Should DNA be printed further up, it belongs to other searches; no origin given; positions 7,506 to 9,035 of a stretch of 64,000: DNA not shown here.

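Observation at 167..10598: Virus-borne dTDP-deoxyhexose pathway with a C-methyltransferase and a battery of glycosyltransferases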

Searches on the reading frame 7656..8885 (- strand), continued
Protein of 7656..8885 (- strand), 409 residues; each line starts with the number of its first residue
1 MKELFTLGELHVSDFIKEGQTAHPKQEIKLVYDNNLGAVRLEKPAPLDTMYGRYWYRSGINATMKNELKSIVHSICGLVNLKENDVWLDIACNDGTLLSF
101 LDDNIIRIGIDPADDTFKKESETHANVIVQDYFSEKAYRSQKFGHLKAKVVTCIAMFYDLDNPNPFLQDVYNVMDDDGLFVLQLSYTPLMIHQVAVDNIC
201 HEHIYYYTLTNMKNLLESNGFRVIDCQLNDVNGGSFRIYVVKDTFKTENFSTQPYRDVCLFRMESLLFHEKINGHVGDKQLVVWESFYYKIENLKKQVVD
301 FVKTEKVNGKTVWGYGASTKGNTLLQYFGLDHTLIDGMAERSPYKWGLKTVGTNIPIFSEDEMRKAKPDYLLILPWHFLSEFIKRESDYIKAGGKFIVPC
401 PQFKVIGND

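Call 14: find_encoding_contigs(protein=P0003, flank=10000, max_places=2)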
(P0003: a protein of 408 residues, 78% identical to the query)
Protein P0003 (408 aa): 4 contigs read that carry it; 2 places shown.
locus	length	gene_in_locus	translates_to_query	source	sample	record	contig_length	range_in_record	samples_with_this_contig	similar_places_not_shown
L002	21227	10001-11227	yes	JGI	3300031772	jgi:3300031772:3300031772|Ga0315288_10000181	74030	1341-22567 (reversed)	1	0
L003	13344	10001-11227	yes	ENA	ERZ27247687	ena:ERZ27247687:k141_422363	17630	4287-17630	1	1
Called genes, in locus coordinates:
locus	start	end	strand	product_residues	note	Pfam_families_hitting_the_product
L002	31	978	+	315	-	PF07724:AAA_2 (weak), PF07728:AAA_5, PF00004:AAA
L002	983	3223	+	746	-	-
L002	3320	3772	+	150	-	-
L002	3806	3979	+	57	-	-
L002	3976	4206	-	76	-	-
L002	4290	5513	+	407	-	PF14236:DruA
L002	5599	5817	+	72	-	-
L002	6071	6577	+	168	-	PF16790:Phage_clamp_A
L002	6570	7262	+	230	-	PF04275:P-mevalo_kinase (weak)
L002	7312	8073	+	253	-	PF14236:DruA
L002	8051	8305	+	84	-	-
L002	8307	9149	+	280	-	PF00483:NTP_transferase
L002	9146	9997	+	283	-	PF01370:Epimerase, PF04321:RmlD_sub_bind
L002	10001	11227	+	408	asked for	PF13489:Methyltransf_23, PF08484:Methyltransf_14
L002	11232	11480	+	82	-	PF14063:DUF4254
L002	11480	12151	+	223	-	PF05050:Methyltransf_21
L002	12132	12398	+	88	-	-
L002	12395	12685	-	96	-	-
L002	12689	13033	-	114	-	-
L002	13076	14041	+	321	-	PF01073:3Beta_HSD, PF01370:Epimerase, PF02719:Polysacc_synt_2, PF04321:RmlD_sub_bind, PF07993:NAD_binding_4, PF16363:GDP_Man_Dehyd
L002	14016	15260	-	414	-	PF00535:Glycos_transf_2, PF10111:Glyco_tranf_2_2 (weak)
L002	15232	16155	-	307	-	-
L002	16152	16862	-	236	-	PF25072:DUF7796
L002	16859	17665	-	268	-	PF01531:Glyco_transf_11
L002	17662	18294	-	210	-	PF13578:Methyltransf_24 (weak)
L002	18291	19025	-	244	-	-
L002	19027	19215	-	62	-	-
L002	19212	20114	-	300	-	PF00535:Glycos_transf_2, PF10111:Glyco_tranf_2_2 (faint), PF13641:Glyco_tranf_2_3 (weak)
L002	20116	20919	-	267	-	PF20102:DUF6492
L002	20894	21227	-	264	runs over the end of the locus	-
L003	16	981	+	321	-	PF00004:AAA, PF07724:AAA_2 (weak), PF07728:AAA_5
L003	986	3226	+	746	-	-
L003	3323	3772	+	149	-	-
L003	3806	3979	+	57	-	-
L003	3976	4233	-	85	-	-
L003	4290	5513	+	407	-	PF14236:DruA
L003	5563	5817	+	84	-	-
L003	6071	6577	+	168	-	PF16790:Phage_clamp_A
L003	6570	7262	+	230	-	PF04275:P-mevalo_kinase (weak)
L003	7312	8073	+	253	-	PF14236:DruA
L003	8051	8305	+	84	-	-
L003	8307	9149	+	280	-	PF00483:NTP_transferase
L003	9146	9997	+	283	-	PF01370:Epimerase, PF04321:RmlD_sub_bind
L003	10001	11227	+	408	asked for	PF13489:Methyltransf_23, PF08484:Methyltransf_14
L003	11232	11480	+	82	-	PF14063:DUF4254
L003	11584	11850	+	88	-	-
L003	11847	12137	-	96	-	-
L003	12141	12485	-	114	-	-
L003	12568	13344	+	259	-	?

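Call 15: find_encoding_contigs(protein=P0059, flank=10000, max_places=3)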
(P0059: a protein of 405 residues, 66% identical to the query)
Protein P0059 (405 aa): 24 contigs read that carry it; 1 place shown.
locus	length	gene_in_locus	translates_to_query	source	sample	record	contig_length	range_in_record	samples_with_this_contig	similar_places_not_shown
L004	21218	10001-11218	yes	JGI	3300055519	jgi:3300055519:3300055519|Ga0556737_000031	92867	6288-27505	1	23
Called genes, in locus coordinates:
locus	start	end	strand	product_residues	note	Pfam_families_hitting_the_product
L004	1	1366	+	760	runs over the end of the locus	PF13489:Methyltransf_23, PF08241:Methyltransf_11, PF08242:Methyltransf_12, PF13649:Methyltransf_25, PF13847:Methyltransf_31 (weak), PF00535:Glycos_transf_2, PF13641:Glyco_tranf_2_3, PF03414:Glyco_transf_6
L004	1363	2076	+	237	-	PF01531:Glyco_transf_11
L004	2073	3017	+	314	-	-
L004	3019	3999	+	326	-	-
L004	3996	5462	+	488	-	PF00485:PRK, PF00596:Aldolase_II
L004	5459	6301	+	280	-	PF00483:NTP_transferase (weak), PF12804:NTP_transf_3 (weak)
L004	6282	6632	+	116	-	-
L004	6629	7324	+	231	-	PF13578:Methyltransf_24, PF05711:TylF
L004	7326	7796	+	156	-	-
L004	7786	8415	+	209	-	PF05050:Methyltransf_21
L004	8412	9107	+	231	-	PF25072:DUF7796 (weak)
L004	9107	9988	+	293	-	-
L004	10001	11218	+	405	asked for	PF13489:Methyltransf_23, PF08484:Methyltransf_14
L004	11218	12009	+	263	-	-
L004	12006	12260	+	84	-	PF14063:DUF4254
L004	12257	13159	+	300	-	PF01073:3Beta_HSD, PF01370:Epimerase, PF02719:Polysacc_synt_2, PF04321:RmlD_sub_bind, PF07993:NAD_binding_4 (faint), PF13460:NAD_binding_10 (weak), PF16363:GDP_Man_Dehyd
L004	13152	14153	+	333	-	PF01370:Epimerase, PF04321:RmlD_sub_bind, PF16363:GDP_Man_Dehyd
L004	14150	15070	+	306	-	PF01370:Epimerase, PF02719:Polysacc_synt_2 (faint), PF04321:RmlD_sub_bind, PF16363:GDP_Man_Dehyd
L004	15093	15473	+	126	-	-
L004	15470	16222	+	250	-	PF00535:Glycos_transf_2, PF13641:Glyco_tranf_2_3 (faint)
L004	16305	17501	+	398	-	PF00004:AAA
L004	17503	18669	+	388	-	PF00004:AAA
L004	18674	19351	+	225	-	PF03167:UDG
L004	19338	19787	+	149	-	-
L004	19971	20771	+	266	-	PF04446:Thg1, PF14413:Thg1C (weak)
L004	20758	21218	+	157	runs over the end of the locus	-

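Call 16: find_encoding_contigs(protein=P0111, flank=10000, max_places=2)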
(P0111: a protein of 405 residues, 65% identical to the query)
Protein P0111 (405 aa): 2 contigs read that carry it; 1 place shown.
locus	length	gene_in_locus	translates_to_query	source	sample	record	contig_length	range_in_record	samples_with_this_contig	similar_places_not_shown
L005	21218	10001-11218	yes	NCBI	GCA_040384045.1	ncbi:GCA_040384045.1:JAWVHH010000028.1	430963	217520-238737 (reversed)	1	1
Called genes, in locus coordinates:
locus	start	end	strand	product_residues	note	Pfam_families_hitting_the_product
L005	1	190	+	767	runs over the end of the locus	PF13489:Methyltransf_23, PF08241:Methyltransf_11, PF08242:Methyltransf_12 (weak), PF13649:Methyltransf_25, PF00535:Glycos_transf_2, PF10111:Glyco_tranf_2_2 (faint), PF13641:Glyco_tranf_2_3 (weak), PF03414:Glyco_transf_6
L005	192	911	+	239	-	PF01531:Glyco_transf_11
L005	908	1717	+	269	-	-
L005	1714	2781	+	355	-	-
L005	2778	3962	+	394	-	PF01041:DegT_DnrJ_EryC1, PF00155:Aminotran_1_2 (weak)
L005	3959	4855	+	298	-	PF01370:Epimerase, PF04321:RmlD_sub_bind, PF16363:GDP_Man_Dehyd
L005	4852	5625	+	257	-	-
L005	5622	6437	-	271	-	-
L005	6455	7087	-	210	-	PF05050:Methyltransf_21 (faint)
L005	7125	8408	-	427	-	PF04577:Glyco_transf_61 (weak)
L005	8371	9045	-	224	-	-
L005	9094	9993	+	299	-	-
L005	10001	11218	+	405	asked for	PF13489:Methyltransf_23, PF08484:Methyltransf_14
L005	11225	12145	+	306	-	PF05265:DUF723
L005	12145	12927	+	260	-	-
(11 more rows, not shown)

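Call 19: search_dna_similar(query=window:7656-8885:-, collection=phages, mode=protein, max_rows=30)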
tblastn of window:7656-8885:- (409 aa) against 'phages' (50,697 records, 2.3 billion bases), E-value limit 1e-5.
Records with a match: 6; places in all: 8; records where one place covers at least 80% of the query: 5.
Best place of each record, by identity: 60-80% 2; <60% 4.
By first word of the organism name: uncultured 4; Synechococcus 1; Bacteriophage 1.
By host as written in the record: - 5; Synechococcus sp. 1.
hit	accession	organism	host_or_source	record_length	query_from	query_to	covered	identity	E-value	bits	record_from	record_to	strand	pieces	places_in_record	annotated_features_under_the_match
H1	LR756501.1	uncultured phage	metagenomic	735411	1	407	100%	63.6%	2e-177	554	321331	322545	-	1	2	record has no annotation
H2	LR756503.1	uncultured phage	metagenomic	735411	1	407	100%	63.6%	2e-177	554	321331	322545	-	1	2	record has no annotation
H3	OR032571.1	Synechococcus phage DSL-LC02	Synechococcus sp.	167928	7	406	98%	34.8%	7e-58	210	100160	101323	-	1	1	methyltransferase domain-containing protein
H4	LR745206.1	uncultured phage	metagenomic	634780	18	385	90%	24.7%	1e-22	106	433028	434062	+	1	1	record has no annotation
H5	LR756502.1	uncultured phage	metagenomic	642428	39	397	88%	25.0%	5e-28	122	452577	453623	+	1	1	record has no annotation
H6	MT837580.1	Bacteriophage sp.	human fecal samples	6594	174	382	51%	24.4%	4e-10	68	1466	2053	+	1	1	record has no annotation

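Call 34: find_related_loci(query=window:7656-8885:-, collection=viral_contigs, flank=10000)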
Query window:7656-8885:- (409 aa) in viral_contigs; peptide patterns used: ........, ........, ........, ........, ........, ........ (x = any residue, [..] = any of these).
26 stretches matched a pattern; 23 encode a relative of the query (tblastn E <= 1e-3); 23 distinct loci.
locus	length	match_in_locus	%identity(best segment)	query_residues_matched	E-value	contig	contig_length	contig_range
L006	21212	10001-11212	66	1-407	0e+0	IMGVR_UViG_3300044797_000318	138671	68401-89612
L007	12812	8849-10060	65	1-407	0e+0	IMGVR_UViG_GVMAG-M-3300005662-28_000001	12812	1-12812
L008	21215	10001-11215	64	1-407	0e+0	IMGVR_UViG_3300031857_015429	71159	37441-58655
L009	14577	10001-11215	65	1-407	0e+0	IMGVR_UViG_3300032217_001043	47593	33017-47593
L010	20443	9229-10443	64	1-407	0e+0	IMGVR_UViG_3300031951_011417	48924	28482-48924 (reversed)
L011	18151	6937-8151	65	1-407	0e+0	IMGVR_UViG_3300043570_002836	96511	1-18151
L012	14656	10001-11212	65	1-407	0e+0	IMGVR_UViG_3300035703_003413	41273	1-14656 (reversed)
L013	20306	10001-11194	64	3-403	4e-177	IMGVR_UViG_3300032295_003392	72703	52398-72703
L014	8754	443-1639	59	3-403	3e-167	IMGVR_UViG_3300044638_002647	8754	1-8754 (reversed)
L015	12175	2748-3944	59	3-403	3e-166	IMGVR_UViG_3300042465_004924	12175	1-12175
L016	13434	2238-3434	59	3-403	5e-166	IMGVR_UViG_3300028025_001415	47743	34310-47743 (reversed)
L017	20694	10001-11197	59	3-403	5e-165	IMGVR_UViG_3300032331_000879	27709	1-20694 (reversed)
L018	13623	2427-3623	59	3-403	2e-164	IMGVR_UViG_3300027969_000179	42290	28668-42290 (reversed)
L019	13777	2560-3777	58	1-406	5e-164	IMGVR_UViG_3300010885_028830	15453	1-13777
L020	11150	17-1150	62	24-404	8e-163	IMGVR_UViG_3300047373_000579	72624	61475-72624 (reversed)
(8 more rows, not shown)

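Call 36: search_protein_families(library=ncbifam, proteins=[L004:12257-13159:+, L004:13152-14153:+, L004:14150-15070:+, L004:5459-6301:+, L004:11218-12009:+, L004:3996-5462:+], max_evalue=0.00001)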
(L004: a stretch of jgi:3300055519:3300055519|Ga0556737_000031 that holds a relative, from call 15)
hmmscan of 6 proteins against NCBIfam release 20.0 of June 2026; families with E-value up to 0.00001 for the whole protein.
L004:12257-13159:+ (300 aa): 29 families (the best 25 are shown)
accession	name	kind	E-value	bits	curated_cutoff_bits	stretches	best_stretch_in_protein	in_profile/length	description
TIGR01179.1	galE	equivalog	1.5e-46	158.8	262.3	1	2-288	1-311/332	UDP-glucose 4-epimerase GalE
TIGR01181.1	dTDP_gluc_dehyt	equivalog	2.4e-41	141.9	365.1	1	2-299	1-309/321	dTDP-glucose 4,6-dehydratase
TIGR02197.1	heptose_epim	equivalog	5.1e-34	117.9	274.6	1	3-261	1-269/316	ADP-glyceromanno-heptose 6-epimerase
TIGR04180.1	EDH_00030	hypoth_equivalog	8.9e-32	110.3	475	1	3-285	1-293/297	NAD-dependent 4,6-dehydratase LegB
NF007956.0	PRK10675.1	subfamily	7.1e-26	91.1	394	1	1-176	1-184/338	UDP-glucose 4-epimerase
NF011728.1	PRK15181.1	equivalog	2.7e-25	89.1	760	1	3-244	18-274/348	Vi polysaccharide biosynthesis UDP-N-acetylglucosaminuronic acid C-4 epimerase TviC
NF007490.0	PRK10084.1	subfamily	9e-25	87.4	649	2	130-299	155-332/361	dTDP-glucose 4,6-dehydratase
NF007582.0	PRK10217.1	equivalog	1.6e-22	80.1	698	1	2-298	3-328/355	dTDP-glucose 4,6-dehydratase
NF008360.0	PRK11150.1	equivalog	8e-22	77.8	452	1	3-254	2-256/310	ADP-glyceromanno-heptose 6-epimerase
TIGR02622.1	CDP_4_6_dhtase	equivalog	1e-15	57.8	278.45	1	2-125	6-136/352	CDP-glucose 4,6-dehydratase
NF042422.1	oxyalk_red_OleD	equivalog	1.5e-15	57.4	580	1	1-224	1-214/329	2-alkyl-3-oxoalkanoate reductase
TIGR03466.1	HpnA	hypoth_equivalog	6.5e-15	54.8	367.65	1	1-177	1-175/327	hopanoid-associated sugar epimerase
NF047922.1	GDPFucSynFcl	equivalog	8.8e-15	54.9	500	1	2-297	4-297/308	GDP-L-fucose synthase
NF052578.1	StrlDmthSdmBMthl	equivalog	9.2e-13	48.6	600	1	1-226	1-217/328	sterol demethylase protein SdmB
NF043036.1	ErythonDh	equivalog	5e-12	45.6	325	1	1-150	1-157/321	D-erythronate dehydrogenase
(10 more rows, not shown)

L004:13152-14153:+ (333 aa): 13 families
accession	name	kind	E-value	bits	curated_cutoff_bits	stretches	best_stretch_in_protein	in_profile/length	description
TIGR01472.1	gmd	equivalog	9.4e-132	439.3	415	1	3-320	1-339/342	GDP-mannose 4,6-dehydratase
TIGR01181.1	dTDP_gluc_dehyt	equivalog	3.3e-29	102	365.1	1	7-316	4-308/321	dTDP-glucose 4,6-dehydratase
TIGR04180.1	EDH_00030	hypoth_equivalog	1.3e-28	99.9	475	1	7-307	3-297/297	NAD-dependent 4,6-dehydratase LegB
TIGR02622.1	CDP_4_6_dhtase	equivalog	1.3e-20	73.8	278.45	1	2-316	4-327/352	CDP-glucose 4,6-dehydratase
TIGR01179.1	galE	equivalog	2.3e-16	59.6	262.3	1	7-314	4-320/332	UDP-glucose 4-epimerase GalE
NF043036.1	ErythonDh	equivalog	2.2e-12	46.8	325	1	6-163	4-159/321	D-erythronate dehydrogenase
NF007490.0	PRK10084.1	subfamily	3.2e-09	36.2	649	1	55-315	50-330/361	dTDP-glucose 4,6-dehydratase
NF007956.0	PRK10675.1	subfamily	7.6e-09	35.1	394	0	6-158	4-154/338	UDP-glucose 4-epimerase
NF007582.0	PRK10217.1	equivalog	8.9e-09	34.9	698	1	59-312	55-324/355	dTDP-glucose 4,6-dehydratase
TIGR03466.1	HpnA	hypoth_equivalog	1e-06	27.9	367.65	1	4-163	2-148/327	hopanoid-associated sugar epimerase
NF011728.1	PRK15181.1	equivalog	1.3e-06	27.7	760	1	3-307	16-325/348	Vi polysaccharide biosynthesis UDP-N-acetylglucosaminuronic acid C-4 epimerase TviC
TIGR01214.1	rmlD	equivalog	1.9e-06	27.2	224.05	1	6-169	3-140/285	dTDP-4-dehydrorhamnose reductase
TIGR02197.1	heptose_epim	equivalog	2.1e-06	27.1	274.6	1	77-309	65-303/316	ADP-glyceromanno-heptose 6-epimerase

L004:14150-15070:+ (306 aa): 9 families
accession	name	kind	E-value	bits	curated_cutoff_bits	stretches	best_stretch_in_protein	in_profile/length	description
NF047922.1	GDPFucSynFcl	equivalog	2e-131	438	500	1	2-305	4-306/308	GDP-L-fucose synthase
TIGR01181.1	dTDP_gluc_dehyt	equivalog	6e-23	81.4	365.1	1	36-305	57-316/321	dTDP-glucose 4,6-dehydratase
TIGR01179.1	galE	equivalog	1.8e-22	79.6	262.3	1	7-303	6-328/332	UDP-glucose 4-epimerase GalE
TIGR04180.1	EDH_00030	hypoth_equivalog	3.5e-17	62.4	475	1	56-259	73-263/297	NAD-dependent 4,6-dehydratase LegB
NF007490.0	PRK10084.1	subfamily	5.4e-17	61.8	649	1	132-304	166-338/361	dTDP-glucose 4,6-dehydratase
NF007582.0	PRK10217.1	equivalog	3.2e-11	42.9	698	1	35-305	57-336/355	dTDP-glucose 4,6-dehydratase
TIGR02197.1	heptose_epim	equivalog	2.7e-10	39.9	274.6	1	3-300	1-313/316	ADP-glyceromanno-heptose 6-epimerase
TIGR01214.1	rmlD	equivalog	5.5e-07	29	224.05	1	3-62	2-60/285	dTDP-4-dehydrorhamnose reductase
NF007956.0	PRK10675.1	subfamily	1e-06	28.2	394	0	35-300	56-329/338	UDP-glucose 4-epimerase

L004:5459-6301:+ (280 aa): 2 families
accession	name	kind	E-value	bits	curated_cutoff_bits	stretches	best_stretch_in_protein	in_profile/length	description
TIGR01208.1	rmlA_long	equivalog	5.1e-07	28.9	320.25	1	2-230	1-214/353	glucose-1-phosphate thymidylyltransferase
TIGR03992.1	Arch_glmU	subfamily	1.3e-06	27.6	292.1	1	1-226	1-203/393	bifunctional sugar-1-phosphate nucleotidylyltransferase/acetyltransferase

L004:11218-12009:+ (263 aa): 0 families

L004:3996-5462:+ (488 aa): 17 families
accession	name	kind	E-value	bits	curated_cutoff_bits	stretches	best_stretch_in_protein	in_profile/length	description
NF005655.0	PRK07429.1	subfamily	2.3e-60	204.5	236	1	4-241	9-236/326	phosphoribulokinase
TIGR00235.1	udk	equivalog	2.1e-26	92.9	220.3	1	2-187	5-194/207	uridine kinase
NF004018.0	PRK05480.1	equivalog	3.1e-26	92.2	180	1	2-187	5-194/210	uridine kinase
NF006195.0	PRK08324.2-3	equivalog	1.1e-18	66.8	931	1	217-415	19-232/678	bifunctional aldolase/short-chain dehydrogenase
NF006196.0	PRK08324.2-4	equivalog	6.8e-17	61.1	831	1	220-423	14-235/657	bifunctional aldolase/short-chain dehydrogenase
NF006190.0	PRK08324.1-4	equivalog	1e-16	60.2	1014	1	220-416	15-227/689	bifunctional aldolase/short-chain dehydrogenase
TIGR02632.1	RhaD_aldol-ADH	equivalog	1.3e-15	56.9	567.75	1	225-413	3-210/676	bifunctional rhamnulose-1-phosphate aldolase/short-chain dehydrogenase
NF006192.0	PRK08324.1-6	equivalog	6.9e-15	54.5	639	1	228-413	31-232/685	bifunctional aldolase/short-chain dehydrogenase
NF006189.0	PRK08324.1-3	equivalog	2.7e-12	45.9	634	1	218-413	20-234/701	bifunctional rhamnulose-1-phosphate aldolase/short-chain dehydrogenase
NF006193.0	PRK08324.2-1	subfamily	4e-11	41.8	1213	1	295-409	131-247/705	bifunctional aldolase/short-chain dehydrogenase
NF006194.0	PRK08324.2-2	equivalog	5.4e-11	41.8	686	1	226-409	27-226/703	bifunctional aldolase/short-chain dehydrogenase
NF006191.0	PRK08324.1-5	equivalog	2.6e-10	39.4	1240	1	225-409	30-233/706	bifunctional aldolase/short-chain dehydrogenase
NF006197.0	PRK08324.2-5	equivalog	6.1e-09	34.8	627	1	221-411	15-223/583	bifunctional aldolase/short-chain dehydrogenase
NF011997.0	PRK15453.1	equivalog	8.6e-08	31.9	362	1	2-176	4-203/290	phosphoribulokinase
NF005689.0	PRK07490.1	equivalog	2.4e-07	30.2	260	1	318-413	102-202/248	hypothetical protein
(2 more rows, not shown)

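Call 41: find_encoding_contigs(protein=P0104, flank=10000, max_places=1)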
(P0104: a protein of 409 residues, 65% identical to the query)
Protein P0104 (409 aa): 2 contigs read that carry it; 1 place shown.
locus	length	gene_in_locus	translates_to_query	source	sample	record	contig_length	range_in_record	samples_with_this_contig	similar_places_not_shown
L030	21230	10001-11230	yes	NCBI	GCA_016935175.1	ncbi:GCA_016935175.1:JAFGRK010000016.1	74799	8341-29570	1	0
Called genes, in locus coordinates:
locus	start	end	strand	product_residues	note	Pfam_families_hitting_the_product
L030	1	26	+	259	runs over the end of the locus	PF00535:Glycos_transf_2, PF10111:Glyco_tranf_2_2 (weak), PF13641:Glyco_tranf_2_3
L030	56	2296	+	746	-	PF02366:PMT, PF13231:PMT_2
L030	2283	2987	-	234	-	PF02348:CTP_transf_3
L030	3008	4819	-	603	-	PF04464:Glyphos_transf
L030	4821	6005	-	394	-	PF20706:GT4-conflict (faint), PF00534:Glycos_transf_1, PF13692:Glyco_trans_1_4, PF13524:Glyco_trans_1_2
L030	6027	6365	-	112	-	PF10066:DUF2304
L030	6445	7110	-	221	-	PF13489:Methyltransf_23, PF07021:MetW (weak), PF13847:Methyltransf_31, PF08241:Methyltransf_11, PF08242:Methyltransf_12, PF13649:Methyltransf_25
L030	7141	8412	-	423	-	PF00534:Glycos_transf_1, PF13692:Glyco_trans_1_4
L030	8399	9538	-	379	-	PF13439:Glyco_transf_4, PF13579:Glyco_trans_4_4 (weak), PF00534:Glycos_transf_1, PF13692:Glyco_trans_1_4, PF13524:Glyco_trans_1_2 (weak)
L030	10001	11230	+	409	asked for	PF13489:Methyltransf_23, PF08484:Methyltransf_14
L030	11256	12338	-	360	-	PF01370:Epimerase, PF04321:RmlD_sub_bind, PF05368:NmrA (weak), PF16363:GDP_Man_Dehyd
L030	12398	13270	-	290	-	PF05891:Methyltransf_PK (weak), PF13489:Methyltransf_23, PF13847:Methyltransf_31 (weak), PF08241:Methyltransf_11, PF08242:Methyltransf_12, PF13649:Methyltransf_25 (weak)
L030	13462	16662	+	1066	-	PF02516:STT3, PF21436:STT3-PglB_core (weak)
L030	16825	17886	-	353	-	PF01073:3Beta_HSD, PF01370:Epimerase, PF02719:Polysacc_synt_2, PF04321:RmlD_sub_bind, PF05368:NmrA, PF07993:NAD_binding_4 (weak), PF13460:NAD_binding_10, PF16363:GDP_Man_Dehyd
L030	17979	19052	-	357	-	-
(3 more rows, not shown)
